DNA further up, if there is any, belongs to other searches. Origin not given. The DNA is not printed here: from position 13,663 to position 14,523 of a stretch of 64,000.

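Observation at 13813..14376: Uncharacterised ~187 aa protein family triplicated with the DGR modules (also 17302-17868 and 21941-22501)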

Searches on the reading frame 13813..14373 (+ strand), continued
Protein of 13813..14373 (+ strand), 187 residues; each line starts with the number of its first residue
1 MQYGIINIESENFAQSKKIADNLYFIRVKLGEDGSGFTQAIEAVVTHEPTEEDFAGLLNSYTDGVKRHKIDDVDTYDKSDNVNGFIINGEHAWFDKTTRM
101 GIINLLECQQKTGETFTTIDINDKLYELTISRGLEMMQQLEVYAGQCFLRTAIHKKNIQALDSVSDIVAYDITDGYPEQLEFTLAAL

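Call 81: get_annotated_region(hit=H14, flank=6000)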
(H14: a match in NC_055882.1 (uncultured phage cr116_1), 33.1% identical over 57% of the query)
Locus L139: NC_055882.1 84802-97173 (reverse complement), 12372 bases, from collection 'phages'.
description: CrAssphage cr116_1, complete genome.
organism: uncultured phage cr116_1 (NCBI taxid 2772073)
taxonomy: Viruses; Duplodnaviria; Heunggongvirae; Uroviricota; Caudoviricetes; Crassvirales; Steigviridae; Asinivirinae; Pamirivirus; Pamirivirus faecium
host: -; source: human feces; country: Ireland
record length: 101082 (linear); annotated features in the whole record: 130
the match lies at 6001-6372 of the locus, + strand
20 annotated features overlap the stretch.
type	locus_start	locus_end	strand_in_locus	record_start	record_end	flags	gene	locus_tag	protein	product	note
CDS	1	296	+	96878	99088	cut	-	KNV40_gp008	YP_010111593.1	terminase large subunit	gp_24171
CDS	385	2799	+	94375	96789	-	-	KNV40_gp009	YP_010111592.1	portal protein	gp_24170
CDS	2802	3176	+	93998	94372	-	-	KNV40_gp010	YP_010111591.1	hypothetical protein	gp_24169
CDS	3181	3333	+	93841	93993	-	-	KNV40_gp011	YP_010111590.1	hypothetical protein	gp_24168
CDS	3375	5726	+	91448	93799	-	-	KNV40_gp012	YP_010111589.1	hypothetical protein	gp_24167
CDS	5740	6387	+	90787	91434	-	-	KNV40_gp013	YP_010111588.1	hypothetical protein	gp_24166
CDS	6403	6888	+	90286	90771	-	-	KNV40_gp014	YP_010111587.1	hypothetical protein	gp_24165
CDS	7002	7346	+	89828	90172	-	-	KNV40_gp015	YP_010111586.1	hypothetical protein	gp_24164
CDS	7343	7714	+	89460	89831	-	-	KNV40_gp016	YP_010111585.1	lysis regulatory protein/holin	gp_24163; Phage lysis regulatory protein/holin [phiCrAss001]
CDS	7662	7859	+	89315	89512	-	-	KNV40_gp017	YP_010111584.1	hypothetical protein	gp_24162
CDS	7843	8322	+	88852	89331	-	-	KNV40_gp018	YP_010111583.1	L,D-carboxypeptidase/transpeptidase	gp_24161; L,D-carboxypeptidase/Transpeptidase [phiCrAss001]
CDS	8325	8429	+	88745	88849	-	-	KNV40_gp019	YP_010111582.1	hypothetical protein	gp_24160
CDS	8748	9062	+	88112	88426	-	-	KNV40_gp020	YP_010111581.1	terminase small subunit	gp_24159; Excisionase, terminase small subunit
CDS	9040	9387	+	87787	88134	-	-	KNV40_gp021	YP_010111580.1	VOG3488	gp_24158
CDS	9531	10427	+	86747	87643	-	-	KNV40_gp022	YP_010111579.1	spike protein/glycoprotein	gp_24157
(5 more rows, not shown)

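Call 82: search_protein_representatives(alignment_id=A2)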
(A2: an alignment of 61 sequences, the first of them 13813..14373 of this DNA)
Query: 61 sequences, 184 profile positions. Proteins with E-value up to 0.001 (for the whole library): 1607; up to 1e-10: 1374; up to 1e-30: 754. The best 150 are listed.
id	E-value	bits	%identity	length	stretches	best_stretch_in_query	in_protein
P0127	1.5e-64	233.6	-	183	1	1-184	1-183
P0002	6.5e-64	231.5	-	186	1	1-184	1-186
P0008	3.8e-63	229.0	-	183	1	1-183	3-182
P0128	1.0e-61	224.3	-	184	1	5-184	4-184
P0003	1.1e-61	224.2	-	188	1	7-184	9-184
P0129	1.9e-59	217.0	-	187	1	1-184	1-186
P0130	7.6e-59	215.0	-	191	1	6-181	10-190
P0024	1.7e-58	213.9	-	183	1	6-183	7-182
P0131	3.5e-57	209.5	-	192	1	59-183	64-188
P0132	4.9e-57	209.1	-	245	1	40-183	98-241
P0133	9.3e-57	208.2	-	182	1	4-183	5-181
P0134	2.7e-56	206.7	-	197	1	39-183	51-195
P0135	3.2e-56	206.4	-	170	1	53-183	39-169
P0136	5.7e-56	205.6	-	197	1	37-184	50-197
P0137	6.1e-56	205.5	-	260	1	59-183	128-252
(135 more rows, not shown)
